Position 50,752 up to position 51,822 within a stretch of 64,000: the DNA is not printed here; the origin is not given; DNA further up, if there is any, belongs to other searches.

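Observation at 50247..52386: Operon of two output-less HAMP membrane proteins flanking a membrane-anchored heptaheme cytochrome c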

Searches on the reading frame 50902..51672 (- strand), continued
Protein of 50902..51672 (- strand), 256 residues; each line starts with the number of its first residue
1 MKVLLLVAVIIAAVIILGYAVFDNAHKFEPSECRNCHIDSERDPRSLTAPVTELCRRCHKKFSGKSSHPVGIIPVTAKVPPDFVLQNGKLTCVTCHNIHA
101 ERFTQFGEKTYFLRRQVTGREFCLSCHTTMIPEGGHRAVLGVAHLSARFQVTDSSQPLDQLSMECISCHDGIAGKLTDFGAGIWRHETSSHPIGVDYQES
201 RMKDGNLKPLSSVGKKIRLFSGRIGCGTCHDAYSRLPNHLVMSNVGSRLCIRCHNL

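Call 86: search_protein_families(library=ncbifam, proteins=[L012:1659-2840:+, L012:2878-3945:+, L012:4040-4252:+, L012:6384-7766:+, L012:7766-8806:+, L012:8963-9295:+, L012:9426-10013:+, L012:10017-10766:+], max_evalue=0.00001)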
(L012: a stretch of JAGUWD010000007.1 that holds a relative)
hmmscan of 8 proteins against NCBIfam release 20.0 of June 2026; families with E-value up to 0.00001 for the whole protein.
L012:1659-2840:+ (394 aa): 2 families
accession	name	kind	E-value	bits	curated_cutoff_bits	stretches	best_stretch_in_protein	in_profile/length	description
TIGR02064.1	dsrA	equivalog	7.7e-160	532.1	392.85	1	10-389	1-388/402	dissimilatory-type sulfite reductase subunit alpha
TIGR02066.1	dsrB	equivalog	5e-34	117.8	341.5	1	101-383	44-327/341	dissimilatory-type sulfite reductase subunit beta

L012:2878-3945:+ (356 aa): 6 families
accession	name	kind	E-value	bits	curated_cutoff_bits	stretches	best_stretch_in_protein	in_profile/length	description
TIGR02066.1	dsrB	equivalog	2.5e-144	480.5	341.5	1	22-356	1-341/341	dissimilatory-type sulfite reductase subunit beta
TIGR02064.1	dsrA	equivalog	3.8e-37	128.1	392.85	1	48-333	78-370/402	dissimilatory-type sulfite reductase subunit alpha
TIGR02912.1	sulfite_red_C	equivalog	2.2e-12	46.6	324.1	1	48-327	19-294/314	sulfite reductase subunit C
NF007126.0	PRK09567.1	equivalog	4.6e-08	31.7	523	1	51-192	376-512/595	NirA family protein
NF007125.0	PRK09566.1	equivalog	1.4e-07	30.3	594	1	53-191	325-458/513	ferredoxin--nitrite reductase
NF058577.1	FdxA_fam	equivalog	4.3e-06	26.8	65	1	211-245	17-49/52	4Fe-4S ferredoxin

L012:4040-4252:+ (71 aa): 0 families

L012:6384-7766:+ (461 aa): 11 families
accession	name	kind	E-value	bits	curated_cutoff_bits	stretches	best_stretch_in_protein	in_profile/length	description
TIGR00379.1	cobB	subfamily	1.9e-137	458.8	261.4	1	6-455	1-448/449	cobyrinic/hydrogenobyrinic acid a,c-diamide synthase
NF033195.1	F430_CfbB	exception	1e-133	446.5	560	1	6-450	1-449/451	Ni-sirohydrochlorin a,c-diamide synthase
NF002204.1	PRK01077.1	equivalog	5.1e-132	440.7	254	1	5-439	2-419/420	cobyrinic acid a,c-diamide synthase CobB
NF053748.1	bifunc_CobBC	exception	1.8e-98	330.8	950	1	5-457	2-446/797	bifunctional hydrogenobyrinic acid a,c-diamide synthase/histidinol phosphate aminotransferase CobBC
NF010471.0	PRK13896.1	equivalog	6.8e-80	269.2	693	1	7-440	4-421/433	cobyrinic acid a,c-diamide synthase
NF052463.1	L2IsogltmlsynGatDStaph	equivalog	7.3e-13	48.9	450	1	276-458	36-209/237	lipid II isoglutaminyl synthase subunit GatD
NF001989.1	PRK00784.1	equivalog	3.1e-12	45.9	273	1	100-456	141-439/480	cobyric acid synthase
TIGR00313.1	cobQ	equivalog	1.6e-10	40.5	309.9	0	79-195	119-236/477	cobyric acid synthase CobQ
NF004921.0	PRK06278.1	equivalog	4.5e-09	35.7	354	1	4-198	239-431/482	cobyrinic acid a,c-diamide synthase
TIGR03800.1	PLP_synth_Pdx2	equivalog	3.5e-08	33.6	105.55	1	251-349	2-94/184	pyridoxal 5'-phosphate synthase glutaminase subunit PdxT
NF045636.1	isoglutsynth_GatD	equivalog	3.3e-07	29.9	400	1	274-439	48-209/258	lipid II isoglutaminyl synthase subunit GatD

L012:7766-8806:+ (347 aa): 1 family
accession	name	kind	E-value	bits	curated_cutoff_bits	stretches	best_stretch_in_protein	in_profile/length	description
NF045662.1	DVU0298_fam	equivalog_domain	3.4e-56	190.2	75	1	140-341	2-212/213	DVU0298 family protein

L012:8963-9295:+ (111 aa): 2 families
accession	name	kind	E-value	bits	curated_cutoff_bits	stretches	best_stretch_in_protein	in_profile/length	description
TIGR03342.1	dsrC_tusE_dsvC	subfamily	4.3e-48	162.1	53.5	1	5-111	2-108/108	TusE/DsrC/DsvC family sulfur relay protein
NF008562.0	PRK11508.1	equivalog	8.1e-37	125.7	191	1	5-111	3-109/109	sulfurtransferase TusE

L012:9426-10013:+ (196 aa): 0 families

L012:10017-10766:+ (250 aa): 1 family
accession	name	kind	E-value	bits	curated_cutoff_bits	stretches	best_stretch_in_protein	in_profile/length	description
NF038037.1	cytob_DsrM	equivalog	5.4e-114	380.7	300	1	10-250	1-241/320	sulfate reduction electron transfer complex DsrMKJOP subunit DsrM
